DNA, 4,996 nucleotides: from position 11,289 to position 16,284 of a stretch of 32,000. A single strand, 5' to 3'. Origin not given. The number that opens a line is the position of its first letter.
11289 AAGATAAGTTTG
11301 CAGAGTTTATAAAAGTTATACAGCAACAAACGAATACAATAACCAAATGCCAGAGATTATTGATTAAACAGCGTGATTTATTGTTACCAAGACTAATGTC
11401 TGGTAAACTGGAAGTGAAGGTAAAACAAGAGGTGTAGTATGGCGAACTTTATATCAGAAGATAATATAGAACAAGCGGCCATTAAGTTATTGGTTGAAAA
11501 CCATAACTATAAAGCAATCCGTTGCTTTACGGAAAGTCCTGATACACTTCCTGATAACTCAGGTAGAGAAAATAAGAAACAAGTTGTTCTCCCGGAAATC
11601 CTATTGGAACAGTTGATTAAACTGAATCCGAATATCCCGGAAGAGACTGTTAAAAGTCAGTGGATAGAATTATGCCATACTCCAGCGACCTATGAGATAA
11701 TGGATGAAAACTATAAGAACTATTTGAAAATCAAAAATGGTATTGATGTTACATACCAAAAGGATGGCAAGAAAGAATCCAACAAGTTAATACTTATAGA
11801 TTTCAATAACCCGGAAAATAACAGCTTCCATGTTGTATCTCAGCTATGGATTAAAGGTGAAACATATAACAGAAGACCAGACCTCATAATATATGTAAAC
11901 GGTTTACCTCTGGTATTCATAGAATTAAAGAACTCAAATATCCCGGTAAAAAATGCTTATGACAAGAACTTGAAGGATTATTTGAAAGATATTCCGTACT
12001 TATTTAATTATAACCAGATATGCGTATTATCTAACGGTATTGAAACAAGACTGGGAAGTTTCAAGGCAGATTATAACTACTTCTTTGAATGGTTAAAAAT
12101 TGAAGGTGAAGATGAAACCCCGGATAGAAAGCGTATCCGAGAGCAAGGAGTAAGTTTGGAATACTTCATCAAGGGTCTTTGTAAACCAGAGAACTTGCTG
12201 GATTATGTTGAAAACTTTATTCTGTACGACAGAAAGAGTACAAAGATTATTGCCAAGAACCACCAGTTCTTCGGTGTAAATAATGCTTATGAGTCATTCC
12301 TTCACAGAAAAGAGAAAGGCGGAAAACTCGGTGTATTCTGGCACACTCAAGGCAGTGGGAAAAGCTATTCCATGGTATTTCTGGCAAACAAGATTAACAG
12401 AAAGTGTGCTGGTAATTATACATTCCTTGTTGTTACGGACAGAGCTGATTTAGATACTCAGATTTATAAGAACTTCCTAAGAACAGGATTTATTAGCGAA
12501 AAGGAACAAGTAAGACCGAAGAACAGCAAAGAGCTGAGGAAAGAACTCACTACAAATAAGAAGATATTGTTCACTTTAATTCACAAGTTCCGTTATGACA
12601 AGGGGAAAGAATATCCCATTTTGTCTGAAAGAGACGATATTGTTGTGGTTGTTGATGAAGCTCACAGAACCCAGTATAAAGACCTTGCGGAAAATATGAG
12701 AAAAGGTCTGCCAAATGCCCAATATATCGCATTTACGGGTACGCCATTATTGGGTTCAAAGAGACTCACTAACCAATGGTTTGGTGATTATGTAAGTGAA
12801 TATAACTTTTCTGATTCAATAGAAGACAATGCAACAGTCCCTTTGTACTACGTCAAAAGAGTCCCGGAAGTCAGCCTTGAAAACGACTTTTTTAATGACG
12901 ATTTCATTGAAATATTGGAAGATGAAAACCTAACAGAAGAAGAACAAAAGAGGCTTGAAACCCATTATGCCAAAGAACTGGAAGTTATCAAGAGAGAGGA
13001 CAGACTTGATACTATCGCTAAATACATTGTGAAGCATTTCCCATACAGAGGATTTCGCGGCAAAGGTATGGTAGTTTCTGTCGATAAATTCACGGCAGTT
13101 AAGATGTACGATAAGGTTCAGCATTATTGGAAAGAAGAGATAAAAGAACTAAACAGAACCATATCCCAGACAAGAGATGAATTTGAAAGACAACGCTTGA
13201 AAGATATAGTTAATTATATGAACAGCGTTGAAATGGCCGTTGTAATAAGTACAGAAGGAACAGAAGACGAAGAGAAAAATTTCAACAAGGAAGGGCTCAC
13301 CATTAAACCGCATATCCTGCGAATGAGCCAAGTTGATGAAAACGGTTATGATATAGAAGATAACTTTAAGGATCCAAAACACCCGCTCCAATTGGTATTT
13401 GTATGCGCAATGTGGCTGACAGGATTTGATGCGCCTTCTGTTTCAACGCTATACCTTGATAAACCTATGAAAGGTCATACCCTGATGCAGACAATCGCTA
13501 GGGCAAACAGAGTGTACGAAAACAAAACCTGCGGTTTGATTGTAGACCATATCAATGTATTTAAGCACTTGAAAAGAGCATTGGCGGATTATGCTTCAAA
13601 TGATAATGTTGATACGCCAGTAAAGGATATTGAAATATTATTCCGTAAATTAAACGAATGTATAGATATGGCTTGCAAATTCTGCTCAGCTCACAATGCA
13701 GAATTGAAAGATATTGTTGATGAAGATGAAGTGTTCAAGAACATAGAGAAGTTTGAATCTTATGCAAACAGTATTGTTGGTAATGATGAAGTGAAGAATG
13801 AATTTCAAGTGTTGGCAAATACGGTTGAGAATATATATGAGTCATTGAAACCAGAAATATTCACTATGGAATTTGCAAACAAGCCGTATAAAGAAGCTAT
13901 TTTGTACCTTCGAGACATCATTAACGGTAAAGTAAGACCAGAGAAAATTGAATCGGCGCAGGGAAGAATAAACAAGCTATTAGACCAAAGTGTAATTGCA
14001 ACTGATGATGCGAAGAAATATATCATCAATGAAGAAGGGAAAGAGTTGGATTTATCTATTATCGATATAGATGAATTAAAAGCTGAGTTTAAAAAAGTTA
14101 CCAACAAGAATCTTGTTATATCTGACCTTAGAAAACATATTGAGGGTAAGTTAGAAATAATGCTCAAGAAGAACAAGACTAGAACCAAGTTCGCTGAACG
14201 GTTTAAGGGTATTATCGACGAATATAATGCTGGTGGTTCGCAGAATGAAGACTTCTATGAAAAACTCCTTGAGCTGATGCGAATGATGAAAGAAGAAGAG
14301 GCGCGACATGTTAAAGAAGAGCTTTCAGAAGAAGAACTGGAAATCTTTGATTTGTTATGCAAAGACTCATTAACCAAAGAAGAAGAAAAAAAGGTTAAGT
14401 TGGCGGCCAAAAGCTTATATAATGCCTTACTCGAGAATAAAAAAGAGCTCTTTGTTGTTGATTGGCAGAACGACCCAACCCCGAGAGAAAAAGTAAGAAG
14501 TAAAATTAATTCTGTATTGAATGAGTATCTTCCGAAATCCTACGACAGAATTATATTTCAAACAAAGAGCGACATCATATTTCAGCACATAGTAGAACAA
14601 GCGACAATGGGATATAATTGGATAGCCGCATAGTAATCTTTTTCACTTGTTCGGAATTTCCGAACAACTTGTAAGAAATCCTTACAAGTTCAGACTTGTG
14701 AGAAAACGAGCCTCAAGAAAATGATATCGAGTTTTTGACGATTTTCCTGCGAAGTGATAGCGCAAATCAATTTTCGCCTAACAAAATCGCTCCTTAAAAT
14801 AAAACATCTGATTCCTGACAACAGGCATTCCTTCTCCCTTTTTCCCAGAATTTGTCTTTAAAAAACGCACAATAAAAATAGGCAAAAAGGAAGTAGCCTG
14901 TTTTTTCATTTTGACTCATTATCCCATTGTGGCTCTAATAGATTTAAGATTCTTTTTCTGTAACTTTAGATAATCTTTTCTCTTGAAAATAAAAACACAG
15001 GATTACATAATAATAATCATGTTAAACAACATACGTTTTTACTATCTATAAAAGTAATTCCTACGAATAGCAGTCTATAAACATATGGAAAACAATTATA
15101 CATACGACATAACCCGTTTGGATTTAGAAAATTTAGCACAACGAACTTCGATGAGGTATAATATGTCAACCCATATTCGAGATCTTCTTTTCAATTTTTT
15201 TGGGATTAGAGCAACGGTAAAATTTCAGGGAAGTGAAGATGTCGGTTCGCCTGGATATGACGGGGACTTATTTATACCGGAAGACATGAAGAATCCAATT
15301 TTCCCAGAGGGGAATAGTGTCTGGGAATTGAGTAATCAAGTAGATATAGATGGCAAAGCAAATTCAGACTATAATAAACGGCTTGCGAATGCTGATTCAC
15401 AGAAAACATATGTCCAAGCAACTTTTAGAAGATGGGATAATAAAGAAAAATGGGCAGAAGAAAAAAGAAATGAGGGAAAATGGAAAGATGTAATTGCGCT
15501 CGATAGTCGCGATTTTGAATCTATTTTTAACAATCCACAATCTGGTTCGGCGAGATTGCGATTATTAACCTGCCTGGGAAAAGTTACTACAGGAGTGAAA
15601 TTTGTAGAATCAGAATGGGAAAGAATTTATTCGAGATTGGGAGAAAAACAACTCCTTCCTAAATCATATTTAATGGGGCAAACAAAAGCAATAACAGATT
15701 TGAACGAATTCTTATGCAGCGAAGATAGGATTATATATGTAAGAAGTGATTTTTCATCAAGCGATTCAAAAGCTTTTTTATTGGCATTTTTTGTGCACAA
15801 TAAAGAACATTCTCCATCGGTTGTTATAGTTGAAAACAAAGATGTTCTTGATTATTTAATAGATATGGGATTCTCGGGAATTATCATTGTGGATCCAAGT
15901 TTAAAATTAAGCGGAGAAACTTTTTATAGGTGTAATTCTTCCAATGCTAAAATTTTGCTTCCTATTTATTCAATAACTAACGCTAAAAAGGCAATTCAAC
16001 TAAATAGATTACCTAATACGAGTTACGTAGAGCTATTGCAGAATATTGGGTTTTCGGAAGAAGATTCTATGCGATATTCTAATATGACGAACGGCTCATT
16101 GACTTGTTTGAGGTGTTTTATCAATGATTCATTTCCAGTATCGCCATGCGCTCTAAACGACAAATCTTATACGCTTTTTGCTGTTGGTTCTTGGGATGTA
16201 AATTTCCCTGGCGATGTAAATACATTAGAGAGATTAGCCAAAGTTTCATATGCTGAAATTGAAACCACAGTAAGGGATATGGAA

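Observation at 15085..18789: Orphan 1,234-aa low-GC ORF docked to the type I R-M operon: candidate uncharacterised defence gene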

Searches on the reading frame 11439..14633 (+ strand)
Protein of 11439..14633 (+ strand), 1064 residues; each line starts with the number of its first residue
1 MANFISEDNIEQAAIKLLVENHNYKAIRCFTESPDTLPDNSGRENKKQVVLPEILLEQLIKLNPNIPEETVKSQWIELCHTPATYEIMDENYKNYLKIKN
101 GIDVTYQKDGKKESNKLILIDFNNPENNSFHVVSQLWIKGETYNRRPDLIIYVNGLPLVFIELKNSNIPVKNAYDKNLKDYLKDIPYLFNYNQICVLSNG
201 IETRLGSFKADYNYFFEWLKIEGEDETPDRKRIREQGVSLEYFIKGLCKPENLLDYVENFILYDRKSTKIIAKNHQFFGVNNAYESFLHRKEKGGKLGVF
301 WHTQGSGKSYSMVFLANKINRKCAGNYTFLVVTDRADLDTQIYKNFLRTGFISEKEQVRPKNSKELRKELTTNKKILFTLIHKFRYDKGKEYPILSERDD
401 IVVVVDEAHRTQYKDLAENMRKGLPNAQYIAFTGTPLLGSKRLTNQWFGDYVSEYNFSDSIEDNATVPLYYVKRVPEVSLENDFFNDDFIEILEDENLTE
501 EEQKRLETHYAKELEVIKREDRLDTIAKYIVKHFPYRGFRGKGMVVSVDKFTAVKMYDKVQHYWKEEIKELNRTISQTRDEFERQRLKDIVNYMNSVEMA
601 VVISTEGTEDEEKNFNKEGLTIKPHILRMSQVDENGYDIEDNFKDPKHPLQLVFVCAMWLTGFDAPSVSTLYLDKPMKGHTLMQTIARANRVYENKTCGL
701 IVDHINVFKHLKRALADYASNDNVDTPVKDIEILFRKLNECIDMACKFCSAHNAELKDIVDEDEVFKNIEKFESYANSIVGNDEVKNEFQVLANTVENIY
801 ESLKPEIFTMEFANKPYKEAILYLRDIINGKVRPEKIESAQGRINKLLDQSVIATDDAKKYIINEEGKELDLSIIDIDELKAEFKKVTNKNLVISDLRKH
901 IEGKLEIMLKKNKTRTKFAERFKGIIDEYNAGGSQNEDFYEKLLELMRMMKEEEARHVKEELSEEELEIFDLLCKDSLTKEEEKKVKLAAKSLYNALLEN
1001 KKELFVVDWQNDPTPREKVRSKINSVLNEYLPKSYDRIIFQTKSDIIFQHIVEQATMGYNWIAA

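Call 5: search_protein_families(library=pfam, proteins=[window:11439-14633:+], max_evalue=0.1)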
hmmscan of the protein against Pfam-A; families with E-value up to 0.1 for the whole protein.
window:11439-14633:+ (1064 aa): 9 families
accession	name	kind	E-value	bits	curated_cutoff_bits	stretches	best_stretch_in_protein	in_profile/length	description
PF18766.7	SWI2_SNF2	-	1.4e-72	244.3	26.7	1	275-500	1-219/221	SWI2/SNF2 ATPase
PF04313.20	HSDR_N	-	1.2e-43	149.7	25.1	1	5-212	2-196/198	Type I restriction enzyme R protein N terminus (HSDR_N)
PF11867.13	T1RH-like_C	-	1.7e-23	84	26.8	1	725-1055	5-323/329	Type I restriction enzyme HindI endonuclease subunit-like, C-terminal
PF04851.21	ResIII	-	6.3e-21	75.4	22.5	1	282-436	10-162/164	Type III restriction enzyme, res subunit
PF22679.2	T1R_D3-like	-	7.2e-20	72.4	27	1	551-704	13-156/158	Type I restriction enzyme subunit R domain 3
PF00270.35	DEAD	-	2.1e-06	28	26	1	305-436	24-160/167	DEAD/DEAH box helicase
PF24550.1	LIS_MGM1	-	0.016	15.7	27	1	559-618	8-67/100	Dynamin-like GTPase MGM1-like, lipid interacting stalk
PF13401.12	AAA_22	-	0.017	15.9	27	0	297-419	7-103/130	AAA domain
PF25570.1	TPR_DENND3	-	0.038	14.4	27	0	546-581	6-41/115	DENND3-like, TPR repeats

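Call 6: search_protein_families(library=padloc, proteins=[window:11439-14633:+], max_evalue=0.1)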
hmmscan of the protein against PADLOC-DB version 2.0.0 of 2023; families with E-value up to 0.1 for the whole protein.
window:11439-14633:+ (1064 aa): 7 families
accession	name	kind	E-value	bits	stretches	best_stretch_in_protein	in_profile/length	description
PDLC03040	REase_I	-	2e-177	590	1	5-1030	5-1000/1029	Type I restriction enzyme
PDLC03041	REase_I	-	4.6e-76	254.7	3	246-555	286-605/1099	Type I restriction enzyme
PDLC03044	REase_I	-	7.1e-76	254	1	77-736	68-719/1034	Type I restriction enzyme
PDLC03048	REase_I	-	5.9e-53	178.2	1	96-980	74-924/976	Type I restriction enzyme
PDLC03046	REase_I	-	4.6e-25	85.8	1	6-797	4-826/1025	Type I restriction enzyme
PDLC03045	REase_I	-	5.1e-19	65.7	1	139-694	128-671/995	Type I restriction enzyme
PDLC03043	REase_I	-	3.4e-11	40.8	1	115-273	120-274/313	Type I restriction enzyme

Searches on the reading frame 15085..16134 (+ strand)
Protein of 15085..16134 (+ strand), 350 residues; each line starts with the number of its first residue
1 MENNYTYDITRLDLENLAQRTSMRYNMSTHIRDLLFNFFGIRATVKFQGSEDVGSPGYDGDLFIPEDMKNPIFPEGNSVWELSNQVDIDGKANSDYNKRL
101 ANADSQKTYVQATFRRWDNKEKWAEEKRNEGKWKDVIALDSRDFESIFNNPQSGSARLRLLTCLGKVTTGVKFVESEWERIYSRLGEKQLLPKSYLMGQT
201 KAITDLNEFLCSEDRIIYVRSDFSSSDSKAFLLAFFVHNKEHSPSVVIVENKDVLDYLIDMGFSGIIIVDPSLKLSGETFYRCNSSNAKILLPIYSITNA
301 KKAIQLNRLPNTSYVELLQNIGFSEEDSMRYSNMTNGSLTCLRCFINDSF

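Call 55: search_protein_representatives(alignment_id=A3)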
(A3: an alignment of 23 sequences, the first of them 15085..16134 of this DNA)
Query: 23 sequences, 346 profile positions. Proteins with E-value up to 0.001 (for the whole library): 4255; up to 1e-10: 3658; up to 1e-30: 2624. The best 150 are listed.
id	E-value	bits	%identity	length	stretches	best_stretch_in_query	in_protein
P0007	3.8e-128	443.6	-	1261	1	2-344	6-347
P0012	6.4e-122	423.1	-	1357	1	2-344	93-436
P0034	9.9e-120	415.9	-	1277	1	3-343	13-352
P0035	4.9e-119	413.7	-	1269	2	3-346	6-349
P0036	9.0e-117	406.2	-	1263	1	2-345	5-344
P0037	2.8e-116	404.6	-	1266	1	2-344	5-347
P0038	5.6e-116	403.6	-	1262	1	4-344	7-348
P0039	1.0e-115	402.7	-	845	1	3-345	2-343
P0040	1.1e-115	402.7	-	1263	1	3-345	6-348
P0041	1.7e-115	402.0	-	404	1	2-345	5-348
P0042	5.0e-115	400.5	-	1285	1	2-343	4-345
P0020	7.2e-115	399.9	-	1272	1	1-343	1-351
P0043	1.6e-114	398.8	-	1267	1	2-345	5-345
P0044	3.3e-114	397.8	-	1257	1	4-344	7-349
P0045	4.7e-114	397.3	-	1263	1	2-345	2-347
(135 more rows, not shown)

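Call 57: predict_structure(alignment_id=A3)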
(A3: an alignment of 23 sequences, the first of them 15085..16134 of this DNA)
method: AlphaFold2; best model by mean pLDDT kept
length: 350 residues; sequences in the alignment: 23
mean_pLDDT: 90.6   pTM: 0.88
mean pLDDT of the five models: 90.6, 90.1, 89.0, 88.7, 88.4
residues with pLDDT >= 90: 264; 70-90: 67; 50-70: 13; < 50: 6
segments of 3 or more residues with pLDDT < 50: 1-4
pLDDT, mean of each block of 10 residues (from residue 1): 67 96 90 92 85 80 90 93 95 97 97 97 98 98 96 92 83 91 76 93 96 94 94 95 90 92 93 91 94 88 91 94 94 91 72
secondary structure, 60 per line:
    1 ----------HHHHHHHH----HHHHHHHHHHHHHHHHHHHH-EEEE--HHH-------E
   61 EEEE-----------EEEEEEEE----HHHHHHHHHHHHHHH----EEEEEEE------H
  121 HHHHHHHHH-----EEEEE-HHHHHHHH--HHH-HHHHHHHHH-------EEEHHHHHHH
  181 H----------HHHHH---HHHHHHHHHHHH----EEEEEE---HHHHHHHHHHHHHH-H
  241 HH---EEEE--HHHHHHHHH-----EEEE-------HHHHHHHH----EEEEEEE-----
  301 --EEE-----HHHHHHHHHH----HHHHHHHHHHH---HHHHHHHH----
elements in order: H11-18 H23-42 E44-47 E60-64 E76-83 H88-102 E107-113 H120-129 E135-139 H141-148 H155-163 E171-173 H174-181 H192-196 H200-211 E216-221 H225-238 E246-249 H252-260 E266-269 H277-284 E289-295 E303-305 H311-320 H325-335 H339-346

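Call 59: fold_search(model_id=the predicted structure, library=pdb)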
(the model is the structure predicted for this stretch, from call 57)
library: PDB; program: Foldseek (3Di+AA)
matches with E <= 10: 670; with E <= 0.001: 4
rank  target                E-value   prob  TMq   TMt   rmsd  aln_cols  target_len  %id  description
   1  8dgf_B                3.1e-05  1.00  0.31  0.09  16.3       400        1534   14  Avs4 bound to phage PhiV-1 portal (released 2022-08-03)
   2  9nc9_L                4.3e-04  0.99  0.30  0.15  14.4       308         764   15  Helical assembly of AVAST5 filament (released 2026-02-18)
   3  9nc9_G                4.8e-04  0.99  0.30  0.15  14.4       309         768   15  Helical assembly of AVAST5 filament (released 2026-02-18)
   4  9crx_A                8.5e-04  0.96  0.29  0.22  17.6       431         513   10  Y20S (Sec18-Sec17-Sec9-Sso1-Snc1) EDTA - Class 3 (released 2025-10-01)
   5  9nc9_D                1.1e-03  0.95  0.28  0.15  14.5       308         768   15  Helical assembly of AVAST5 filament (released 2026-02-18)
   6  9jap_A                1.3e-03  0.97  0.28  0.13  19.7       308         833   10  Helical structure of EfAvs5(SIR2-STAND) (released 2025-03-19)
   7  9nc9_R                2.3e-03  0.97  0.30  0.15  14.5       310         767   14  Helical assembly of AVAST5 filament (released 2026-02-18)
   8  9nlz_A                2.7e-03  0.87  0.29  0.17  17.9       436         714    9  Y20S (Sec18-Sec17-Sec9-Sso1-Snc1) EDTA - Class 8 (released 2025-10-01)
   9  9nc9_P                3.0e-03  0.91  0.29  0.15  14.6       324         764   14  Helical assembly of AVAST5 filament (released 2026-02-18)
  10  3j94_A                4.0e-03  0.89  0.30  0.23  17.7       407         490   11  Structure of ATP-bound N-ethylmaleimide sensitive factor determined by single particle cryoelectron microscopy (released 2015-01-28)
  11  9nv0_B                5.6e-03  0.63  0.25  0.20  17.2       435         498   10  Sec18 Mg2+ class 2 (released 2025-10-01)
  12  6lk0                  7.5e-03  0.94  0.26  0.27   8.4       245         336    9  Crystal structure of human wild type TRIP13 (released 2020-01-22)
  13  5wc2                  7.5e-03  0.91  0.24  0.24  10.7       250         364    9  Crystal Structure of ADP-bound human TRIP13 (released 2018-04-25)
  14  6p8v_C                8.4e-03  0.87  0.23  0.26  11.3       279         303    9  Structure of E. coli MS115-1 HORMA:CdnC:Trip13 complex (released 2019-12-25)
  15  8dgc_B                8.4e-03  0.82  0.33  0.09  12.5       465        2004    9  Avs3 bound to phage PhiV-1 terminase (released 2022-08-03)
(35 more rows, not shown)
